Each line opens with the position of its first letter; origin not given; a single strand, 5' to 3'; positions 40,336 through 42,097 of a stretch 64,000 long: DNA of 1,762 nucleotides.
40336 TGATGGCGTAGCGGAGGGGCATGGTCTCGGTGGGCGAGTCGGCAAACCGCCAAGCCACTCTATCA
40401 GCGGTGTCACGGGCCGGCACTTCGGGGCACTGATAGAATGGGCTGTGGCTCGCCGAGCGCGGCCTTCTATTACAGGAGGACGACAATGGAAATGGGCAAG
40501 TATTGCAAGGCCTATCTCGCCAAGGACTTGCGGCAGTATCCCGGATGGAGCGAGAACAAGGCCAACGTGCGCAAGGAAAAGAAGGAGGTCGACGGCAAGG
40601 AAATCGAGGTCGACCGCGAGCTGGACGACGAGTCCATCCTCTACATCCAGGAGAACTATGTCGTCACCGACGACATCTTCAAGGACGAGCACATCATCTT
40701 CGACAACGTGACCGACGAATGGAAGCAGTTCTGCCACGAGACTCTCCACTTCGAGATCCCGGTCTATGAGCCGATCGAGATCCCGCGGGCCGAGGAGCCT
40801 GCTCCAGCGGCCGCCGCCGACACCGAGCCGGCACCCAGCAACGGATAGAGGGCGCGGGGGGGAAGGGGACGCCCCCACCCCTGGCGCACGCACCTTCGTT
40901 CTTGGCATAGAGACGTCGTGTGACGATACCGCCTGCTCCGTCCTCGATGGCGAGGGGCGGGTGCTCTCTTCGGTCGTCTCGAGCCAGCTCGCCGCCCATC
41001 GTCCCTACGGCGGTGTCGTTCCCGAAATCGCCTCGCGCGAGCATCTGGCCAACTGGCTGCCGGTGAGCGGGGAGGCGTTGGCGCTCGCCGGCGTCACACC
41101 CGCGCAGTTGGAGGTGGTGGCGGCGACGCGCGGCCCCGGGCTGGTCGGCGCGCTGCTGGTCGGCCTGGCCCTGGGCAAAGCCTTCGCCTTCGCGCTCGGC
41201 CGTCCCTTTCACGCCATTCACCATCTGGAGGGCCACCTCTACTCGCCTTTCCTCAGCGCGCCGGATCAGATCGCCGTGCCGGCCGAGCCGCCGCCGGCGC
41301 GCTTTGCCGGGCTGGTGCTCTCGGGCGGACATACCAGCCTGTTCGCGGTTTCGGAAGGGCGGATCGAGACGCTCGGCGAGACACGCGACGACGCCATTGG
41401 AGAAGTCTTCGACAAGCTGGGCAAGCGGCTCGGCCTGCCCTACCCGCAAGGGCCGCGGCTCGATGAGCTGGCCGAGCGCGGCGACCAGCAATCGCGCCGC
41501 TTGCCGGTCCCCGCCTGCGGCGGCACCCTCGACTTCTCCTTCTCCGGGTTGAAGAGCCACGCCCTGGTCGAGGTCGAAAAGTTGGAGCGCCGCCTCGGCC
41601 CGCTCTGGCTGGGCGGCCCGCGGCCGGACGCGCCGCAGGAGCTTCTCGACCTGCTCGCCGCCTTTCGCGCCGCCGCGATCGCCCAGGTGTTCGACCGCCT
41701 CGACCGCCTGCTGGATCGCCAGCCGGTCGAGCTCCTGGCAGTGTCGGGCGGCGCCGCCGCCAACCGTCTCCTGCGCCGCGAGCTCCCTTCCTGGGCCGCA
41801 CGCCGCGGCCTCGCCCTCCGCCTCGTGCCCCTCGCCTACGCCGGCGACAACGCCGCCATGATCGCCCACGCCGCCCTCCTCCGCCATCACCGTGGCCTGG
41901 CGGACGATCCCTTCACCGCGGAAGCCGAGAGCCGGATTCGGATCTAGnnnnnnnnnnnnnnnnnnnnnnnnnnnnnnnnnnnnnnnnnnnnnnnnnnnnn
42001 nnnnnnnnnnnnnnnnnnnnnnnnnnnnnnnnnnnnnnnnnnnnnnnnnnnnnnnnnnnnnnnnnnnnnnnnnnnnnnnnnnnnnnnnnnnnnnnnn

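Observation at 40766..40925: Same repeat, same frame, at the 5' end of tsaD, again leaving no start codon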

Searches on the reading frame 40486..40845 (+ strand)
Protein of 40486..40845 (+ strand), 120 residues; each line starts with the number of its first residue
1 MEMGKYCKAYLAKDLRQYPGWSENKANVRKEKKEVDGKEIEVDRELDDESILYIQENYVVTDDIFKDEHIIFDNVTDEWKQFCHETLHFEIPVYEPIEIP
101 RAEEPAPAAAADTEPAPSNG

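Call 39: search_protein_families(library=pfam, proteins=[window:40486-40845:+], max_evalue=0.01)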
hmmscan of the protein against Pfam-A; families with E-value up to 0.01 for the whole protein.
window:40486-40845:+ (120 aa): 0 families

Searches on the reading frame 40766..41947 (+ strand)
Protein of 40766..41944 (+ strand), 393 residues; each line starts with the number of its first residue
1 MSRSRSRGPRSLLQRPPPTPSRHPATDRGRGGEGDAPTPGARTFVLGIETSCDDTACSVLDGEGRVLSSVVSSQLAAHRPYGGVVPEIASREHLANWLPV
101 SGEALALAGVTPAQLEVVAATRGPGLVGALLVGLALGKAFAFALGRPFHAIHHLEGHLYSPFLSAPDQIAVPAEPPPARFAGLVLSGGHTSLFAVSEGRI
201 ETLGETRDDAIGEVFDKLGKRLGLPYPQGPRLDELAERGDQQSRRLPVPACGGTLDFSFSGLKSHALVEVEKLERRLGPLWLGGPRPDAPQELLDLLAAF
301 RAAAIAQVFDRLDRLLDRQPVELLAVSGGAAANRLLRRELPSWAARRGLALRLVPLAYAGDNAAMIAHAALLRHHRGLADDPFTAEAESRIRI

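Call 15: find_homologous_proteins(query=window:40895-41947:+)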
Query window:40895-41947:+ (350 aa): 8000 proteins with E <= 0.001 among 8000 candidates; the best 120 are listed.
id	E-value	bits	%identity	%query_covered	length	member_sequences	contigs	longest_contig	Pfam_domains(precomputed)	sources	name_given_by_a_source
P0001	1.6e-202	690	98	94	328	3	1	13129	PF00814.32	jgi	jgi:N6-L-threonylcarbamoyladenine synthase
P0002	8.4e-172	589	80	100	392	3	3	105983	PF00814.32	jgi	jgi:N6-L-threonylcarbamoyladenine synthase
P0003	2.3e-171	588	79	100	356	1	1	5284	PF00814.32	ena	-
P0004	3.9e-170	584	80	100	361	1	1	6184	PF00814.32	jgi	jgi:N6-L-threonylcarbamoyladenine synthase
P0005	1.0e-169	582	79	100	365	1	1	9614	PF00814.32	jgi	jgi:N6-L-threonylcarbamoyladenine synthase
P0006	1.5e-169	582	78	100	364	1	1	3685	PF00814.32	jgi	jgi:tRNA N6-adenosine threonylcarbamoyltransferase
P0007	3.2e-168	577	78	100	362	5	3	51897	PF00814.32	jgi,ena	jgi:N6-L-threonylcarbamoyladenine synthase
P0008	2.6e-167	574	78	99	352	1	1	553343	PF00814.32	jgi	jgi:N6-L-threonylcarbamoyladenine synthase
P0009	2.8e-167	574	79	99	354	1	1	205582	PF00814.32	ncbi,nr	ncbi:MAG TPA: tRNA (adenosine(37)-N6)-threonylcarbamoyltransferase complex transferase subunit TsaD 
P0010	9.1e-167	573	78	99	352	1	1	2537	PF00814.32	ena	-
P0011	1.3e-166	572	78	100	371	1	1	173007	PF00814.32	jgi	jgi:N6-L-threonylcarbamoyladenine synthase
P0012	1.4e-166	572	77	99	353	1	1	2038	PF00814.32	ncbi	-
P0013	2.4e-166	571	77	100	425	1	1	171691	PF00814.32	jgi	jgi:N6-L-threonylcarbamoyladenine synthase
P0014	2.6e-166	571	77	99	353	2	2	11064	PF00814.32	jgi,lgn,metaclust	metaclust:\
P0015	4.0e-166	570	77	100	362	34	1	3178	PF00814.32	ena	-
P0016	4.1e-166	570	75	100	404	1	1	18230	PF00814.32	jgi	jgi:N6-L-threonylcarbamoyladenine synthase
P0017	5.3e-166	570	77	100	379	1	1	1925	PF00814.32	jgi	jgi:N6-L-threonylcarbamoyladenine synthase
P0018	1.3e-165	569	78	100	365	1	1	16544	PF00814.32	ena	-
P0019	2.1e-165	568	78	99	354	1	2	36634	PF00814.32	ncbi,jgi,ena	ncbi:MAG TPA: tRNA (adenosine(37)-N6)-threonylcarbamoyltransferase complex transferase subunit TsaD 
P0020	2.4e-165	568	78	99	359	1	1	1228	PF00814.32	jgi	jgi:N6-L-threonylcarbamoyladenine synthase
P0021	3.1e-165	568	78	100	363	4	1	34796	PF00814.32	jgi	jgi:N6-L-threonylcarbamoyladenine synthase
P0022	3.3e-165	567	77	99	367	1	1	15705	PF00814.32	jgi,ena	-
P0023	4.5e-165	567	77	99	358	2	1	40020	PF00814.32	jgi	jgi:N6-L-threonylcarbamoyladenine synthase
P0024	4.8e-165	567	76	99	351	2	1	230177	PF00814.32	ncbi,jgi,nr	ncbi:MAG TPA: tRNA (adenosine(37)-N6)-threonylcarbamoyltransferase complex transferase subunit TsaD 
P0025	8.7e-165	566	77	99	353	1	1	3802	PF00814.32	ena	-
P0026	9.8e-165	566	76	99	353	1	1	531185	PF00814.32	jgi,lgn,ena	-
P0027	1.1e-164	566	77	99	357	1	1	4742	PF00814.32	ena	-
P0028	1.4e-164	565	76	100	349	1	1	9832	PF00814.32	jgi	jgi:N6-L-threonylcarbamoyladenine synthase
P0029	2.1e-164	565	76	100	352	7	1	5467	PF00814.32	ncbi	-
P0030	4.0e-164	564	76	99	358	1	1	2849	PF00814.32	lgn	-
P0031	5.0e-164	564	77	99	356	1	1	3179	PF00814.32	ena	-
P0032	5.6e-164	563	77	99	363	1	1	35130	PF00814.32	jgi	jgi:N6-L-threonylcarbamoyladenine synthase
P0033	5.7e-164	563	77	99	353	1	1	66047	PF00814.32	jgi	jgi:N6-L-threonylcarbamoyladenine synthase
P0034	2.2e-163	561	77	99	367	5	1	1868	PF00814.32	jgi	jgi:N6-L-threonylcarbamoyladenine synthase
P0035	2.4e-163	561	77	100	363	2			PF00814.32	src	-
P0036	3.1e-163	561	76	99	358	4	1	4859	PF00814.32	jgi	jgi:N6-L-threonylcarbamoyladenine synthase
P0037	3.4e-163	561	78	99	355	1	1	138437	PF00814.32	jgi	jgi:N6-L-threonylcarbamoyladenine synthase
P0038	3.4e-163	561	76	99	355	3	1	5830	PF00814.32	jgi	jgi:N6-L-threonylcarbamoyladenine synthase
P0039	3.6e-163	561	76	100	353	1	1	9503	PF00814.32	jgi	jgi:N6-L-threonylcarbamoyladenine synthase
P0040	3.9e-163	561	77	99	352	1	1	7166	PF00814.32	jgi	jgi:N6-L-threonylcarbamoyladenine synthase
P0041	4.0e-163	561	76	99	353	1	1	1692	PF00814.32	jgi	jgi:N6-L-threonylcarbamoyladenine synthase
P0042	5.3e-163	560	76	99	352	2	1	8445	PF00814.32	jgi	jgi:N6-L-threonylcarbamoyladenine synthase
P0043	8.4e-163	560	76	100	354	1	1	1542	PF00814.32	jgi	-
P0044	1.1e-162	559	76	100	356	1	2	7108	PF00814.32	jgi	jgi:N6-L-threonylcarbamoyladenine synthase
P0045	1.2e-162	559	76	99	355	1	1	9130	PF00814.32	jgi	jgi:N6-L-threonylcarbamoyladenine synthase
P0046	2.1e-162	558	77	99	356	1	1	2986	PF00814.32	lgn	-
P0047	2.6e-162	558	75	99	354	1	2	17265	PF00814.32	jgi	jgi:N6-L-threonylcarbamoyladenine synthase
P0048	2.8e-162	558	77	100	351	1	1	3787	PF00814.32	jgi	jgi:N6-L-threonylcarbamoyladenine synthase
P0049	3.1e-162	558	76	99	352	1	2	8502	PF00814.32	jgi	jgi:N6-L-threonylcarbamoyladenine synthase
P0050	4.1e-162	557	75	99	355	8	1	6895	PF00814.32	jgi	-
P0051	4.8e-162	557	72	99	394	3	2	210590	PF00814.32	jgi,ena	-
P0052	7.7e-162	556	75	100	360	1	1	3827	PF00814.32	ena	-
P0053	1.1e-161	556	76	99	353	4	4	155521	PF00814.32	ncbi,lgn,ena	-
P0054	1.1e-161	556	76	99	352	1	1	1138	PF00814.32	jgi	jgi:N6-L-threonylcarbamoyladenine synthase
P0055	1.2e-161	556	76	99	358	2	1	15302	PF00814.32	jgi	jgi:N6-L-threonylcarbamoyladenine synthase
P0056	1.3e-161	556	76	100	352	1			PF00814.32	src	-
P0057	1.3e-161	556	76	99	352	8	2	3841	PF00814.32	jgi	jgi:N6-L-threonylcarbamoyladenine synthase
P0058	1.3e-161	556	76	99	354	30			PF00814.32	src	-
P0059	1.5e-161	555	76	99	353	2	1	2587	PF00814.32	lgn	-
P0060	1.6e-161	555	76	99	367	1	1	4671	PF00814.32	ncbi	-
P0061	1.7e-161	555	76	99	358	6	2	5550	PF00814.32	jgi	jgi:N6-L-threonylcarbamoyladenine synthase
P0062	1.9e-161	555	76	99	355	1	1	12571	PF00814.32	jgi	jgi:N6-L-threonylcarbamoyladenine synthase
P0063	1.9e-161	555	76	99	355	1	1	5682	PF00814.32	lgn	-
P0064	2.0e-161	555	76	99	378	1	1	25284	PF00814.32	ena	-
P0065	2.2e-161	555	75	100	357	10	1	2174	PF00814.32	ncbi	ncbi:MAG TPA: tRNA (adenosine(37)-N6)-threonylcarbamoyltransferase complex transferase subunit TsaD 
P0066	2.6e-161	555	76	100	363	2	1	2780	PF00814.32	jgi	jgi:N6-L-threonylcarbamoyladenine synthase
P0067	2.6e-161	555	76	99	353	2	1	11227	PF00814.32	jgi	jgi:N6-L-threonylcarbamoyladenine synthase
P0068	3.2e-161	554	76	100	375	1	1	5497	PF00814.32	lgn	-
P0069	3.6e-161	554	75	100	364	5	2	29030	PF00814.32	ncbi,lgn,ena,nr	ncbi:MAG TPA: tRNA (adenosine(37)-N6)-threonylcarbamoyltransferase complex transferase subunit TsaD 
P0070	4.3e-161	554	77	100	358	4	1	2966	PF00814.32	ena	-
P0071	5.0e-161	554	75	100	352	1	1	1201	PF00814.32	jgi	-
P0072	5.5e-161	554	74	99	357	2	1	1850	PF00814.32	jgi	jgi:N6-L-threonylcarbamoyladenine synthase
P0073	8.2e-161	553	77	99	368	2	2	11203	PF00814.32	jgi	jgi:N6-L-threonylcarbamoyladenine synthase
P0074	1.0e-160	553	75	99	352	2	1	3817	PF00814.32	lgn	-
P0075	1.0e-160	553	76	99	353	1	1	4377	PF00814.32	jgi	jgi:N6-L-threonylcarbamoyladenine synthase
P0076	1.4e-160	552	76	100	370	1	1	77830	PF00814.32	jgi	jgi:N6-L-threonylcarbamoyladenine synthase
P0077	1.4e-160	552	75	99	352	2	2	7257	PF00814.32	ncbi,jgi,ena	ncbi:MAG TPA: tRNA (adenosine(37)-N6)-threonylcarbamoyltransferase complex transferase subunit TsaD 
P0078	1.5e-160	552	75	99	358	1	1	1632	PF00814.32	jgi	jgi:N6-L-threonylcarbamoyladenine synthase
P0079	1.7e-160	552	77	100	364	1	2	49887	PF00814.32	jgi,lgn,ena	-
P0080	1.8e-160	552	75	99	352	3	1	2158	PF00814.32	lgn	-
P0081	2.0e-160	552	74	100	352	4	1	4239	PF00814.32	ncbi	-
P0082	2.4e-160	551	76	100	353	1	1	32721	PF00814.32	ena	-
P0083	2.4e-160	551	76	99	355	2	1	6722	PF00814.32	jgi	jgi:N6-L-threonylcarbamoyladenine synthase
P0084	3.2e-160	551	75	99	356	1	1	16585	PF00814.32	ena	-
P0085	3.3e-160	551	75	99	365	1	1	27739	PF00814.32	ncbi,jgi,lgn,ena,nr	ncbi:MAG TPA: tRNA (adenosine(37)-N6)-threonylcarbamoyltransferase complex transferase subunit TsaD 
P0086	3.5e-160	551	75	99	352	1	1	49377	PF00814.32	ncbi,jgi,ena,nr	ncbi:MAG TPA: tRNA (adenosine(37)-N6)-threonylcarbamoyltransferase complex transferase subunit TsaD 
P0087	3.6e-160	551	77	99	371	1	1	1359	PF00814.32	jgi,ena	jgi:N6-L-threonylcarbamoyladenine synthase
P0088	3.8e-160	551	75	100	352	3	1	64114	PF00814.32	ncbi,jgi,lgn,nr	ncbi:MAG TPA: tRNA (adenosine(37)-N6)-threonylcarbamoyltransferase complex transferase subunit TsaD 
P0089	3.8e-160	551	75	99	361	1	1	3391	PF00814.32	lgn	-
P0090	3.9e-160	551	75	100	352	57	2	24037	PF00814.32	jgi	jgi:N6-L-threonylcarbamoyladenine synthase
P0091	4.3e-160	551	75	100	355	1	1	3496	PF00814.32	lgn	-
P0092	4.7e-160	551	75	99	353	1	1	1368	PF00814.32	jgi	jgi:N6-L-threonylcarbamoyladenine synthase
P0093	5.2e-160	550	75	100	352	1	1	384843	PF00814.32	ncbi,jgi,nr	ncbi:MAG: tRNA N6-adenosine threonylcarbamoyltransferase [Acidobacteriota bacterium]|jgi:N6-L-threon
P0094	5.3e-160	550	74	99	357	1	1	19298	PF00814.32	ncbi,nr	ncbi:MAG TPA: tRNA (adenosine(37)-N6)-threonylcarbamoyltransferase complex transferase subunit TsaD 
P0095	5.4e-160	550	75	99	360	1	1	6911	PF00814.32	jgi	jgi:N6-L-threonylcarbamoyladenine synthase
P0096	5.7e-160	550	76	99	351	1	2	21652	PF00814.32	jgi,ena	-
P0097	5.9e-160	550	75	99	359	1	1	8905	PF00814.32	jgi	jgi:N6-L-threonylcarbamoyladenine synthase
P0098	6.0e-160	550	76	99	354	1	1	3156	PF00814.32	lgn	-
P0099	6.2e-160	550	75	100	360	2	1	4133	PF00814.32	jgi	jgi:N6-L-threonylcarbamoyladenine synthase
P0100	6.8e-160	550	75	99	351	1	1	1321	PF00814.32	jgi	jgi:N6-L-threonylcarbamoyladenine synthase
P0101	8.4e-160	550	74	100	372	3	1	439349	PF00814.32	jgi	jgi:N6-L-threonylcarbamoyladenine synthase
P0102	8.5e-160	550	76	99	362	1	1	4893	PF00814.32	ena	-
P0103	8.7e-160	550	76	99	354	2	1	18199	PF00814.32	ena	-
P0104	9.6e-160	549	75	100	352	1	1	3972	PF00814.32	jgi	jgi:N6-L-threonylcarbamoyladenine synthase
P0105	9.9e-160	549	75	100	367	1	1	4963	PF00814.32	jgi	jgi:N6-L-threonylcarbamoyladenine synthase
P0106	1.0e-159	549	75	100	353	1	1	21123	PF00814.32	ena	-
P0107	1.1e-159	549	76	99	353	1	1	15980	PF00814.32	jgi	jgi:N6-L-threonylcarbamoyladenine synthase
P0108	1.1e-159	549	75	99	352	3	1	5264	PF00814.32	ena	-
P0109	1.5e-159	549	76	100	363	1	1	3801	PF00814.32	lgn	-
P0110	1.5e-159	549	75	99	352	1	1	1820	PF00814.32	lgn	-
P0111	1.9e-159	549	72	100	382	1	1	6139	PF00814.32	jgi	-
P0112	2.3e-159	548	74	100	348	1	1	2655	PF00814.32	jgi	jgi:N6-L-threonylcarbamoyladenine synthase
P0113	2.4e-159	548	73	99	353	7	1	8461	PF00814.32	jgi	jgi:N6-L-threonylcarbamoyladenine synthase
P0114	2.7e-159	548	75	100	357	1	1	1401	PF00814.32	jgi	jgi:N6-L-threonylcarbamoyladenine synthase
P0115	3.3e-159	548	75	99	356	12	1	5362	PF00814.32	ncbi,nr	ncbi:MAG: tRNA (adenosine(37)-N6)-threonylcarbamoyltransferase complex transferase subunit TsaD [Aci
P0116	3.7e-159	548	73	100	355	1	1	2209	PF00814.32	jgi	jgi:N6-L-threonylcarbamoyladenine synthase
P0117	3.7e-159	548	75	100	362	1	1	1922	PF00814.32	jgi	jgi:N6-L-threonylcarbamoyladenine synthase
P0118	4.2e-159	547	72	99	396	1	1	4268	PF00814.32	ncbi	-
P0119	4.3e-159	547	75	100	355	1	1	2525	PF00814.32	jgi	jgi:N6-L-threonylcarbamoyladenine synthase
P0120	4.8e-159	547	73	100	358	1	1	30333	PF00814.32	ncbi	-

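Call 17: find_encoding_contigs(protein=P0001, flank=6000, max_places=4)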
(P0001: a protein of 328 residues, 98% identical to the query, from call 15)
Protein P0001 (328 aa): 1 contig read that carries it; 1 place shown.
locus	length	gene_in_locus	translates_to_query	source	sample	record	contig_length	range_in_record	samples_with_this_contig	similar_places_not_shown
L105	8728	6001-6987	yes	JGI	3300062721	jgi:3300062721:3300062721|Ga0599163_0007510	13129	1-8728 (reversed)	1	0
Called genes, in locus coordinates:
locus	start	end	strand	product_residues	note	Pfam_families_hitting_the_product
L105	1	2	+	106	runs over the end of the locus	PF06155:GBBH-like_N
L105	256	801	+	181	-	PF12804:NTP_transf_3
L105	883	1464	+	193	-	PF00160:Pro_isomerase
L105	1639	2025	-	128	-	PF03840:SecG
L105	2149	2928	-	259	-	PF00121:TIM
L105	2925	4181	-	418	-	PF00162:PGK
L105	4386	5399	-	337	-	PF00044:Gp_dh_N, PF02800:Gp_dh_C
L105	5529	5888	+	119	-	-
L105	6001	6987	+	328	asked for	PF00814:TsaD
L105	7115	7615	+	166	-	PF01047:MarR (weak), PF13404:HTH_AsnC-type, PF13412:HTH_24, PF01037:AsnC_trans_reg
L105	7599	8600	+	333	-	PF00892:EamA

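Call 18: find_encoding_contigs(protein=P0002, flank=4000, max_places=3)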
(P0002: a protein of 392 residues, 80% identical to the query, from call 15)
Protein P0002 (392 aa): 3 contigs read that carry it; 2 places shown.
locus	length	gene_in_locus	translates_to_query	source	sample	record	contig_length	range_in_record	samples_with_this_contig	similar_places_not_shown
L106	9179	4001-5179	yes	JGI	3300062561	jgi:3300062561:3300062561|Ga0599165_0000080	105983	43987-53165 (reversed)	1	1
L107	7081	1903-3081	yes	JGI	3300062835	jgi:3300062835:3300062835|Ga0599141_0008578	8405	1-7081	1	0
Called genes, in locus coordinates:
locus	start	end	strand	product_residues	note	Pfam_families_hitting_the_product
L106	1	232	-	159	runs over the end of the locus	PF03840:SecG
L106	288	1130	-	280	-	PF00121:TIM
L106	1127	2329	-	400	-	PF00162:PGK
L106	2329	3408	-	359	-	PF00044:Gp_dh_N, PF02800:Gp_dh_C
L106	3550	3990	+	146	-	-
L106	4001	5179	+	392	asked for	PF00814:TsaD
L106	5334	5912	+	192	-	PF01047:MarR (faint), PF13404:HTH_AsnC-type, PF13412:HTH_24, PF01037:AsnC_trans_reg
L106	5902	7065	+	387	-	PF00892:EamA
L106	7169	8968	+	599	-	PF00009:GTP_EFTU, PF22042:EF-G_D2 (weak), PF03144:GTP_EFTU_D2, PF00679:EFG_C, PF06421:LepA_C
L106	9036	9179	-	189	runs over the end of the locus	-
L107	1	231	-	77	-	?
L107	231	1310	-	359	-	PF00044:Gp_dh_N, PF02800:Gp_dh_C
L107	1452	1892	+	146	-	-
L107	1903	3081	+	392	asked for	PF00814:TsaD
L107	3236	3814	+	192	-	PF01047:MarR (faint), PF13404:HTH_AsnC-type, PF13412:HTH_24, PF01037:AsnC_trans_reg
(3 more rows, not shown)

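Call 25: find_encoding_contigs(protein=P0002, flank=10000, max_places=1)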
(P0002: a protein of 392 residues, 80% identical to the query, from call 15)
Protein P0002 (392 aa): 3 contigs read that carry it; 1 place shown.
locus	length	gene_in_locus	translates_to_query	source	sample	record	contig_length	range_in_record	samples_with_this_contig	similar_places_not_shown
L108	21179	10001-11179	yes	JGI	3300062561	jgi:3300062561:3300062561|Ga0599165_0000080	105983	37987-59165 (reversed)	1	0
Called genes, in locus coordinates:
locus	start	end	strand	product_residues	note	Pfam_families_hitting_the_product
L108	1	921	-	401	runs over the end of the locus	PF00155:Aminotran_1_2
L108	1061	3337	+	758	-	PF00595:PDZ (weak), PF13180:PDZ_2, PF17820:PDZ_6 (weak), PF13185:GAF_2 (weak), PF13492:GAF_3 (weak), PF00990:GGDEF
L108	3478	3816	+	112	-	PF06155:GBBH-like_N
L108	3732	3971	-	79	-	-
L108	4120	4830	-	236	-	PF12804:NTP_transf_3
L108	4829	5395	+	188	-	PF00160:Pro_isomerase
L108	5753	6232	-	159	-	PF03840:SecG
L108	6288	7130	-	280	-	PF00121:TIM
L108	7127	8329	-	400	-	PF00162:PGK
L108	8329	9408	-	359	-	PF00044:Gp_dh_N, PF02800:Gp_dh_C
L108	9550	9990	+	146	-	-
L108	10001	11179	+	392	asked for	PF00814:TsaD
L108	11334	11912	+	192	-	PF01047:MarR (faint), PF13404:HTH_AsnC-type, PF13412:HTH_24, PF01037:AsnC_trans_reg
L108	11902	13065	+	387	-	PF00892:EamA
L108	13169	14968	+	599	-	PF00009:GTP_EFTU, PF22042:EF-G_D2 (weak), PF03144:GTP_EFTU_D2, PF00679:EFG_C, PF06421:LepA_C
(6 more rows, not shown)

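Call 32: find_encoding_contigs(protein=P0001, flank=10000, max_places=1)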
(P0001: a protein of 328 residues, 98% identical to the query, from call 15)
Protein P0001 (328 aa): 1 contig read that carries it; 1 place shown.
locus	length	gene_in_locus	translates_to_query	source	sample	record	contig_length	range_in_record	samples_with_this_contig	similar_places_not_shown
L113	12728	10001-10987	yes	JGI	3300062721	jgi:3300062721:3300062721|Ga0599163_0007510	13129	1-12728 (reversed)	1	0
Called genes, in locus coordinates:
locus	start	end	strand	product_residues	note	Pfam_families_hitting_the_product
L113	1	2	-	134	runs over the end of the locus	?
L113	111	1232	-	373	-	PF00155:Aminotran_1_2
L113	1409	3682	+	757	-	PF13180:PDZ_2, PF17820:PDZ_6, PF01590:GAF (weak), PF13185:GAF_2, PF00990:GGDEF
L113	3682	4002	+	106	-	PF06155:GBBH-like_N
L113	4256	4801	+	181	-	PF12804:NTP_transf_3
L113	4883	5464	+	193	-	PF00160:Pro_isomerase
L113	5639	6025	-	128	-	PF03840:SecG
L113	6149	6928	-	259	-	PF00121:TIM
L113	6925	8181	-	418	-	PF00162:PGK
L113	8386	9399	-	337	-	PF00044:Gp_dh_N, PF02800:Gp_dh_C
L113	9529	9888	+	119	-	-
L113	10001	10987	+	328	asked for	PF00814:TsaD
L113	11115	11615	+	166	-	PF01047:MarR (weak), PF13404:HTH_AsnC-type, PF13412:HTH_24, PF01037:AsnC_trans_reg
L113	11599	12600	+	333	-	PF00892:EamA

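Call 39: search_protein_families(library=pfam, proteins=[window:40766-41944:+], max_evalue=0.01)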
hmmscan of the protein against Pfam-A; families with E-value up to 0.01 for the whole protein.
window:40766-41944:+ (393 aa): 1 family
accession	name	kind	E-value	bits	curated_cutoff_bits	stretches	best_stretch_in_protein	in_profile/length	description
PF00814.31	TsaD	-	5.3e-71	239.9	24.8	1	66-367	2-263/264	tRNA N6-adenosine threonylcarbamoyltransferase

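Call 40: search_protein_families(library=ncbifam, proteins=[window:40766-41944:+], max_evalue=0.001)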
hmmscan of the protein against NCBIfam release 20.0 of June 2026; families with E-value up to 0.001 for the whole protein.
window:40766-41944:+ (393 aa): 5 families
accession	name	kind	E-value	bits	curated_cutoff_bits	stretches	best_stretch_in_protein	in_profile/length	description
TIGR03723.1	T6A_TsaD_YgjD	equivalog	5.9e-97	324.6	296.1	1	45-373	1-312/314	tRNA (adenosine(37)-N6)-threonylcarbamoyltransferase complex transferase subunit TsaD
TIGR00329.1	gcp_kae1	subfamily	6.1e-80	268.7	207.8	1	46-367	1-305/305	tRNA (adenosine(37)-N6)-threonylcarbamoyltransferase complex transferase subunit TsaD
TIGR03722.2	arch_KAE1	equivalog_domain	2.7e-40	138.4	375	1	45-391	1-314/323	KEOPS complex N(6)-L-threonylcarbamoyladenine synthase Kae1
NF007174.0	PRK09605.1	equivalog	8.9e-34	116.8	447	1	44-377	2-302/535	bifunctional N(6)-L-threonylcarbamoyladenine synthase/serine/threonine protein kinase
TIGR03725.1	T6A_YeaZ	equivalog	2.5e-09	37.4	69.3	1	45-155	1-95/212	tRNA (adenosine(37)-N6)-threonylcarbamoyltransferase complex dimerization subunit type 1 TsaB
